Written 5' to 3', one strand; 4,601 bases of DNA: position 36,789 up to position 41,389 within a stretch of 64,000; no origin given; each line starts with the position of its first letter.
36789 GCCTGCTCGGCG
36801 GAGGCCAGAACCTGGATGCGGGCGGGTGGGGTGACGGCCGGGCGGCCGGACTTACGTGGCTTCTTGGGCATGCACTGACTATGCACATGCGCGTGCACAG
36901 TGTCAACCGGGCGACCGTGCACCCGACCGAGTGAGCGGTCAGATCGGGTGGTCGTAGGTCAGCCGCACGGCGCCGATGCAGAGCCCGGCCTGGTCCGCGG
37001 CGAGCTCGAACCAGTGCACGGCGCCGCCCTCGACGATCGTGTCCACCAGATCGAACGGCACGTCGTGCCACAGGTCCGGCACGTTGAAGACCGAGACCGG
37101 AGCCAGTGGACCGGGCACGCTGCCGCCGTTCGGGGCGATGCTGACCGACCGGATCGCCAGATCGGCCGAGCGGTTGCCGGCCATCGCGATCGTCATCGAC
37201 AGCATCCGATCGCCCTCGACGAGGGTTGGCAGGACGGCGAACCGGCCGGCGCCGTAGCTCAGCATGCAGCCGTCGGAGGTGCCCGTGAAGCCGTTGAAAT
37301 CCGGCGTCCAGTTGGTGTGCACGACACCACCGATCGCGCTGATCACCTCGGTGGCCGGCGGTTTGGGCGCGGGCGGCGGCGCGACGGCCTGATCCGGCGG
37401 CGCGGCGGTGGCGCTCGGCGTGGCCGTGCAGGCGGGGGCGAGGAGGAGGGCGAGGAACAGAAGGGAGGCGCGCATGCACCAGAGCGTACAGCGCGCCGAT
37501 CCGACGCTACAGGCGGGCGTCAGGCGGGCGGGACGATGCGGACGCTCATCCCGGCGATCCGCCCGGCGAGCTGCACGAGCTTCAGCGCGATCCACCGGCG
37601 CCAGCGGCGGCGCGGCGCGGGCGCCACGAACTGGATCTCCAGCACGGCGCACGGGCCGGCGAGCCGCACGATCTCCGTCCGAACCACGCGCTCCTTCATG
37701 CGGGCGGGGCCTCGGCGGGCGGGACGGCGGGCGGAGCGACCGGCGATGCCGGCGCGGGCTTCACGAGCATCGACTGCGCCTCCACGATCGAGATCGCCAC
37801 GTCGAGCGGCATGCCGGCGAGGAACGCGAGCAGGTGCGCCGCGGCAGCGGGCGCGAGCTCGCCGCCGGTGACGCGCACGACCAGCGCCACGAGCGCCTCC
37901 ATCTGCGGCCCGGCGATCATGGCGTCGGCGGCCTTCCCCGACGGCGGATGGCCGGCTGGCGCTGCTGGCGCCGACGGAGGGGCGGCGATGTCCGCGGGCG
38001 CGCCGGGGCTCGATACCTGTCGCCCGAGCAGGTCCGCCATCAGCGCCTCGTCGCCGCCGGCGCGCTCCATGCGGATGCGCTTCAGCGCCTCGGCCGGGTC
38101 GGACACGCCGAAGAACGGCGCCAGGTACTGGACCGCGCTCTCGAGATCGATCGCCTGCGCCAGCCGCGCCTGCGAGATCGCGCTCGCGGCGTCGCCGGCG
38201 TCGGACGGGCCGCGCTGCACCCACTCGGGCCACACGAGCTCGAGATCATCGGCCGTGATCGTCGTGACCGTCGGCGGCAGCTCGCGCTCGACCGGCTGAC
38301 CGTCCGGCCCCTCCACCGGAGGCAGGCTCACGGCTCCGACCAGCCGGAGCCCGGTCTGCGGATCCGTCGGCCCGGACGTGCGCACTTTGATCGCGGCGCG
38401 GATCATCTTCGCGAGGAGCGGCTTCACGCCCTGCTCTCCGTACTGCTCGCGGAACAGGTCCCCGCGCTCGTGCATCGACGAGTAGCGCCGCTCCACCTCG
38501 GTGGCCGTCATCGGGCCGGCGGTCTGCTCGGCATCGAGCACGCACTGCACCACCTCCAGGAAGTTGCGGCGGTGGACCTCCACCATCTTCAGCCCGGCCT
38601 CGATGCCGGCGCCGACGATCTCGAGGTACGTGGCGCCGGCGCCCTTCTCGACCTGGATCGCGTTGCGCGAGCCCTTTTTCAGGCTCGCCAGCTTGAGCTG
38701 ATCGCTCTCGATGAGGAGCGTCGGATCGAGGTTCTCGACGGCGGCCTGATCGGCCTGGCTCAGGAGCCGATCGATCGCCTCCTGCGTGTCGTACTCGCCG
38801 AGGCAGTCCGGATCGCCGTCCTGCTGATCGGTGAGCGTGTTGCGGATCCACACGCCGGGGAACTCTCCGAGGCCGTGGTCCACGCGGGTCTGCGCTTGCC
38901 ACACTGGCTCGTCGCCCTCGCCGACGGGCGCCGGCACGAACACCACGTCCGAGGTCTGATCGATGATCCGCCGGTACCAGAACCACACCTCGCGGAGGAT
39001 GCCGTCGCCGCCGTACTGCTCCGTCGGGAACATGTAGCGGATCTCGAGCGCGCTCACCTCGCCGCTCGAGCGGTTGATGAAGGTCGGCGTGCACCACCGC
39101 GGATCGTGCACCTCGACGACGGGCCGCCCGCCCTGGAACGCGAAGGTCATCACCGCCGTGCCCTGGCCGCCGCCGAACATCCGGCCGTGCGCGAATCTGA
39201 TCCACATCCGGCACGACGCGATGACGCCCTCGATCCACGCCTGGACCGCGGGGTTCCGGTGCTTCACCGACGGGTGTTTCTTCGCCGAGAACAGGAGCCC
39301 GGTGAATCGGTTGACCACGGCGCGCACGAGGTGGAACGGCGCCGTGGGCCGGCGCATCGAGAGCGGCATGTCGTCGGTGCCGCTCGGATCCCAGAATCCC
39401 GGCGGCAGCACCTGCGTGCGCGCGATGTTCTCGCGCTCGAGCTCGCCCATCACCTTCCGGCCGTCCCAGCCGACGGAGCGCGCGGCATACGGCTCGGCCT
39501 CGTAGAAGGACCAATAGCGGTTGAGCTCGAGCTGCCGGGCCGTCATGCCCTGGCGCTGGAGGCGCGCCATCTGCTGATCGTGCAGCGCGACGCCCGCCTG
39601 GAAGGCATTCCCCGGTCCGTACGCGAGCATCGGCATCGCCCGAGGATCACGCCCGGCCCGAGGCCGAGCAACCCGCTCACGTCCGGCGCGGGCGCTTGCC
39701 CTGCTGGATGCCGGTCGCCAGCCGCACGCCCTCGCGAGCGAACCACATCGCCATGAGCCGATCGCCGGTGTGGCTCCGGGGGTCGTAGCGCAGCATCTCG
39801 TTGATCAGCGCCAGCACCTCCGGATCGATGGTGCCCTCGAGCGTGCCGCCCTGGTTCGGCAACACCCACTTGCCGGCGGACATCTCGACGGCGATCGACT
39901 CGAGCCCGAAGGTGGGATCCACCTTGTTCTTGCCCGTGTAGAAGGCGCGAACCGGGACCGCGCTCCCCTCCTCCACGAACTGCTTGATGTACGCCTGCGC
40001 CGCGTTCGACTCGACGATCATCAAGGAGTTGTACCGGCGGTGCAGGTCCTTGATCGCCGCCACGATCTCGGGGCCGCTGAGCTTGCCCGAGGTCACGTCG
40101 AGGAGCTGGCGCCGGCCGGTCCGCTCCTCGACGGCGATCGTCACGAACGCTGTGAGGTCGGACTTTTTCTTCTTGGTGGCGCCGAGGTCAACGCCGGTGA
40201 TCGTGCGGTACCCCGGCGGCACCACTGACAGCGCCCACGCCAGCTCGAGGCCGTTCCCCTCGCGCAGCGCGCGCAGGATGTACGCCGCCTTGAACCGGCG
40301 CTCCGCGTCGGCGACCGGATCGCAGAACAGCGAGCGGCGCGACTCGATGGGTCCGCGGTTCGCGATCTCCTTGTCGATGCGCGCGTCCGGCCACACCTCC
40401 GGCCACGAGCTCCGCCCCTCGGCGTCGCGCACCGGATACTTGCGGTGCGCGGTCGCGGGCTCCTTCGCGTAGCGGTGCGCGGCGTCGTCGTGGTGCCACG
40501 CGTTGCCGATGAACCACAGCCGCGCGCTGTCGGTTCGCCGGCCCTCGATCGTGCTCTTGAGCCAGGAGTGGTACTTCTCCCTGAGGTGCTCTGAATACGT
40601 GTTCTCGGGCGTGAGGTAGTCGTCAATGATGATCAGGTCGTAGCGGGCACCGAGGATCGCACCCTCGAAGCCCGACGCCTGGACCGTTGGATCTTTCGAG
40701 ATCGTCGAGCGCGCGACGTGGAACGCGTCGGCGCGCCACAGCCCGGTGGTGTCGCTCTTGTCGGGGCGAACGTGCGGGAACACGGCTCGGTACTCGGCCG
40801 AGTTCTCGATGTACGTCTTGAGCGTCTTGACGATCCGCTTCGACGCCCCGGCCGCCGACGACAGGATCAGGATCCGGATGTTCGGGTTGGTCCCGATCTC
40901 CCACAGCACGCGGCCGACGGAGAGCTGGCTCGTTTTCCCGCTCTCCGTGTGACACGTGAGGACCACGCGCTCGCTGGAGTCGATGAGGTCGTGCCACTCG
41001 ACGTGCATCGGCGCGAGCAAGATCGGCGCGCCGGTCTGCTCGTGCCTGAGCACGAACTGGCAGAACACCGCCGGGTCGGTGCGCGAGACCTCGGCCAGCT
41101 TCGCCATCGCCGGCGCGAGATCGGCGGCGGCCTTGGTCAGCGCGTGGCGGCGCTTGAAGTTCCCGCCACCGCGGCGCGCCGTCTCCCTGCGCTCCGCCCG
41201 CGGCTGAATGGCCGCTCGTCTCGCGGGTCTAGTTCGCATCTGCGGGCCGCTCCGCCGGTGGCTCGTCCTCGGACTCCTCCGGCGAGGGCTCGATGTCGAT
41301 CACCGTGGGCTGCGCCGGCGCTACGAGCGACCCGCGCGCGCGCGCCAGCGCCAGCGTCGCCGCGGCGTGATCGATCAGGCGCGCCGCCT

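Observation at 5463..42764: Dispersed family of four further lipoproteins sharing a fibre-like beta domain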

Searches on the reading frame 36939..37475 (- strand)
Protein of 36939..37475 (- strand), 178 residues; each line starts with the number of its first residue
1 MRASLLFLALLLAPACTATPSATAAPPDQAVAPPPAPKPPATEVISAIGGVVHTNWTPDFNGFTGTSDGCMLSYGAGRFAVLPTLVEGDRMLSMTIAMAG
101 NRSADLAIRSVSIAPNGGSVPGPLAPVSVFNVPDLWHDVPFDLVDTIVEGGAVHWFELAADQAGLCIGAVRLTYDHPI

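Call 9: search_protein_families(library=pfam, proteins=[window:36939-37475:-], max_evalue=0.1)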
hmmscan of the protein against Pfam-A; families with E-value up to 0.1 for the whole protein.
window:36939-37475:- (178 aa): 0 families

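Call 10: search_protein_families(library=phrogs, proteins=[window:36939-37475:-], max_evalue=0.1)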
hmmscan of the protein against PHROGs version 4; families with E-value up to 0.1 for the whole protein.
window:36939-37475:- (178 aa): 0 families

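Call 81: find_homologous_proteins(query=window:36939-37475:-, max_evalue=0.001)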
Query window:36939-37475:- (178 aa): 6 proteins with E <= 0.001 among 425 candidates. Only proteins of 97 to 312 residues were searched: fused or split forms outside these lengths cannot appear, so this answer is no evidence that the protein stands alone or is whole; find_related_loci, which searches DNA, has no such limit.
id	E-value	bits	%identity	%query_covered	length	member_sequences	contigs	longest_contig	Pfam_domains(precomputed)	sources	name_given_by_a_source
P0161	6.0e-113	393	100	100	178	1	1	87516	-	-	-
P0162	2.2e-44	170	53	84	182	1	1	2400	-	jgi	-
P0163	2.3e-42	163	48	91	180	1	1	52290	-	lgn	-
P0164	3.6e-41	159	49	79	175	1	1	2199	-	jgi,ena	-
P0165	3.2e-37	146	44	96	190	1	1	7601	-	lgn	-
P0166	3.5e-36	143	44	92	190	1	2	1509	-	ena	-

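Call 88: predict_structure(alignment_id=A6)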
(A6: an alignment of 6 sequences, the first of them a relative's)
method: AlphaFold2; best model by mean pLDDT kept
length: 178 residues; sequences in the alignment: 6
mean_pLDDT: 74.9   pTM: 0.64
mean pLDDT of the five models: 74.9, 73.1, 72.7, 68.4, 62.3
residues with pLDDT >= 90: 40; 70-90: 81; 50-70: 28; < 50: 29
segments of 3 or more residues with pLDDT < 50: 1-29
pLDDT, mean of each block of 10 residues (from residue 1): 44 41 42 62 68 79 63 90 82 91 91 82 84 91 82 85 90 84
secondary structure, 60 per line:
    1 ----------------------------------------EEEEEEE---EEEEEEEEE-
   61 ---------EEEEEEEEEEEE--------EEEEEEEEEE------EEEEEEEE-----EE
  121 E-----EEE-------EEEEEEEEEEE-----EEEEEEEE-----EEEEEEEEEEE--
elements in order: E41-47 E51-59 E70-81 E90-99 E106-113 E119-121 E127-129 E137-147 E153-160 E166-176

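Call 92: fold_search(model_id=the predicted structure, library=viral)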
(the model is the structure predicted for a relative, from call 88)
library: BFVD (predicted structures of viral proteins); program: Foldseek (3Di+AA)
matches with E <= 10: 500; with E <= 0.001: 240
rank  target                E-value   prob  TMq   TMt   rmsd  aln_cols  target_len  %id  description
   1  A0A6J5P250            9.3e-06  1.00  0.29  0.12   9.7       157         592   14  Uncharacterized protein [uncultured Caudovirales phage]
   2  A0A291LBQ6            2.1e-05  1.00  0.48  0.14   6.2       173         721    9  Tail fiber protein / pectate lyase superfamily protein [Klebsiella phage vB_KpnM_KpV79]
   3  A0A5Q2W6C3            3.5e-05  1.00  0.34  0.07  22.8       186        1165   12  (no name in the UniProt tables at hand)
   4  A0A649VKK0            3.5e-05  1.00  0.41  0.25  10.2       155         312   13  (no name in the UniProt tables at hand)
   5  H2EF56                4.3e-05  1.00  0.38  0.32  22.0       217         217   15  Uncharacterized protein [Moumouvirus sp. 'Monve']
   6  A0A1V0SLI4            4.8e-05  1.00  0.46  0.16   6.0       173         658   11  Collagen triple helix repeat containing protein [Klosneuvirus KNV1]
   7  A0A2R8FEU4            5.1e-05  1.00  0.28  0.18  21.3       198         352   12  GXT repeat-containing collagen-like protein [Brazilian cedratvirus IHUMI]
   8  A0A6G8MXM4            5.1e-05  1.00  0.33  0.14  19.9       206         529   11  Collagen-like triple helix repeat-containing protein [Cedratvirus kamchatka]
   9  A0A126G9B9            5.7e-05  1.00  0.37  0.33  11.8       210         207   12  (no name in the UniProt tables at hand)
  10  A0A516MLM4            5.7e-05  1.00  0.41  0.21   6.5       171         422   10  (no name in the UniProt tables at hand)
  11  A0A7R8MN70            6.0e-05  1.00  0.47  0.14   7.0       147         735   12  (no name in the UniProt tables at hand)
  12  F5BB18                6.0e-05  1.00  0.39  0.15  12.8       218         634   10  Pro-secreted protein ORF2 [Cutthroat trout virus]
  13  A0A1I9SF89            7.0e-05  1.00  0.46  0.12   6.8       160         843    9  Probable tail spike protein [Klebsiella phage vB_KpnP_KpV767]
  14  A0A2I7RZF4            8.2e-05  1.00  0.45  0.11   5.0       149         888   11  Uncharacterized protein [Vibrio phage 1.261.O._10N.286.51.A7]
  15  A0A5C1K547            8.2e-05  1.00  0.48  0.21   7.1       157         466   11  (no name in the UniProt tables at hand)
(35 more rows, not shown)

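Call 98: search_protein_families(library=padloc, proteins=[window:36939-37475:-], max_evalue=0.01)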
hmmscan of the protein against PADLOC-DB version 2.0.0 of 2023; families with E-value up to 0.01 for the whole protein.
window:36939-37475:- (178 aa): 0 families

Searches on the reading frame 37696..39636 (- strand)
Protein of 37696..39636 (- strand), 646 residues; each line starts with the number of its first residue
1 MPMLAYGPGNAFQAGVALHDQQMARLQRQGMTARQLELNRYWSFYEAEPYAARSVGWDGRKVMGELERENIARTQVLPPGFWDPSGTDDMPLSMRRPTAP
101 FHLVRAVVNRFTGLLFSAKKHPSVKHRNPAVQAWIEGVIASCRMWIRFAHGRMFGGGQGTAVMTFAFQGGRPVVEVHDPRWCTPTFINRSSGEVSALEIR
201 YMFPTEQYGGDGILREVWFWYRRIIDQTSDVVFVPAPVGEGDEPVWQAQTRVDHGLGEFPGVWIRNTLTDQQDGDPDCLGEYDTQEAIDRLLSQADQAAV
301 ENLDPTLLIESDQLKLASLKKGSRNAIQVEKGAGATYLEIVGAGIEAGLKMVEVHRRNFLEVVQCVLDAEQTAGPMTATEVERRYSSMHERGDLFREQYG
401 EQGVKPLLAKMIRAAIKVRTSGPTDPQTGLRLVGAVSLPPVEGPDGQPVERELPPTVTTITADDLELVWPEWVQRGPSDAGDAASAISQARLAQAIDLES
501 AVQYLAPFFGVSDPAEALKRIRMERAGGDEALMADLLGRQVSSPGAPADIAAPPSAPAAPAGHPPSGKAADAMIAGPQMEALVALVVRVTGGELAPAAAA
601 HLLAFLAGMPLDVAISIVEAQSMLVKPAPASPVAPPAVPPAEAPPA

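Call 53: find_related_loci(query=window:37696-39636:-, collection=genome_contigs, flank=3000)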
Query window:37696-39636:- (646 aa) in genome_contigs; peptide patterns used: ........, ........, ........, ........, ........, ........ (x = any residue, [..] = any of these).
41 stretches matched a pattern, but none encodes a relative of the query by tblastn (E <= 1e-3).

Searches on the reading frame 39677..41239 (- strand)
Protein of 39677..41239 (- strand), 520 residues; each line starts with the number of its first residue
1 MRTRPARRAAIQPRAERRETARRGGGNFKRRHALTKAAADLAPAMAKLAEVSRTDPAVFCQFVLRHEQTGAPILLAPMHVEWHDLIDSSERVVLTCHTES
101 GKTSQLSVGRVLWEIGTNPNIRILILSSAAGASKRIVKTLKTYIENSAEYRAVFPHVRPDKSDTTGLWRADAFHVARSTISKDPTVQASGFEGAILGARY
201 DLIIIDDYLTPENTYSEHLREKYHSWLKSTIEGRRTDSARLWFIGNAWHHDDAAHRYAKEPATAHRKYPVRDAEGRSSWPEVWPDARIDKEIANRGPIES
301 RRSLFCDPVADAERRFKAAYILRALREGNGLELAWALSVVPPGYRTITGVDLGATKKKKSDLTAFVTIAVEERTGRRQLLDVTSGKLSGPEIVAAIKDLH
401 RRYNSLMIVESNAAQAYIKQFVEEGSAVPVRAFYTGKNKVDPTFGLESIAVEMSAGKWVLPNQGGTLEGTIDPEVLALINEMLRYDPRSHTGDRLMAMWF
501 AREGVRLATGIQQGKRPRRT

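Call 23: search_dna_similar(query=window:39677-41239:-, collection=phages, mode=protein, max_rows=12)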
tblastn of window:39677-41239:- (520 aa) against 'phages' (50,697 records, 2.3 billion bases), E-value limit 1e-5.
Records with a match: 194; places in all: 194; records where one place covers at least 80% of the query: 28.
Best place of each record, by identity: <60% 194.
By first word of the organism name: Streptomyces 29; Synechococcus 22; Bacteroides 12; Cyanophage 11; Pasteurella 10; Roseobacter 9; Dickeya 9; Bacillus 6; Prochlorococcus 6; Arthrobacter 6; and 37 more.
By host as written in the record: - 20; Streptomyces griseus ATCC 10137 10; Streptomyces scabiei RL-34 7; Synechococcus sp. CB0101 7; Pasteurella multocida 7; Dickeya solani DSM28711 7; Lentibacter sp. SH36 5; Arthrobacter sp. ATCC 21022 5; and 79 more.
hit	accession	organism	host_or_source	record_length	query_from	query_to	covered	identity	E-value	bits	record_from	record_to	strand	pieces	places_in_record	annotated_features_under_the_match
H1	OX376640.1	Caudovirales sp. ct2KA10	-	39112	50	516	90%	25.3%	9e-21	102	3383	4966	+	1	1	record has no annotation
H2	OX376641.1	Caudovirales sp. ct2KA10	-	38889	50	516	90%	25.1%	2e-20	101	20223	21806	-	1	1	record has no annotation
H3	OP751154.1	Streptomyces phage Stella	Streptomyces viridochromogenes DSM40736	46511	79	510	83%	25.7%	7e-22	105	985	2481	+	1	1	2: terminase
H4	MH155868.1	Streptomyces phage FlowerPower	Streptomyces scabiei RL-34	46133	79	501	81%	25.4%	4e-22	106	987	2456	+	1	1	1: terminase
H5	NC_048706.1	Streptomyces phage FlowerPower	Streptomyces scabiei RL-34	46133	79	501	81%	25.4%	4e-22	106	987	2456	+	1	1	1: terminase large subunit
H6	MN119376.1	Streptomyces phage Geostin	Streptomyces scabiei RL-34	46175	79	501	81%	25.4%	4e-22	106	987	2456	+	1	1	1: terminase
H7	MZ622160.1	Streptomyces phage RetrieverFever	Streptomyces scabiei RL-34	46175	79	501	81%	25.4%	4e-22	106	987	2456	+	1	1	1: terminase large subunit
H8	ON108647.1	Streptomyces phage Vorvolakos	Streptomyces scabiei RL-34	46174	79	501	81%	25.4%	4e-22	106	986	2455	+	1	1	1: terminase large subunit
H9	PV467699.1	Streptomyces phage Gremlin23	Streptomyces scabiei RL-34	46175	79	501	81%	25.4%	4e-22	106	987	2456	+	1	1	1: terminase large subunit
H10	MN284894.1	Streptomyces phage Fabian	Streptomyces scabiei RL-34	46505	79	501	81%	25.4%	4e-22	106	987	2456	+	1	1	1: terminase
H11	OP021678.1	Streptomyces phage RosePharie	Streptomyces lividans JI 1326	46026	79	501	81%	24.8%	1e-20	102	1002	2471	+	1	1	1: terminase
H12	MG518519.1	Streptomyces phage Manuel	Streptomyces lividans JI 1326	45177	79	501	81%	24.6%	4e-21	103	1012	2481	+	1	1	terminase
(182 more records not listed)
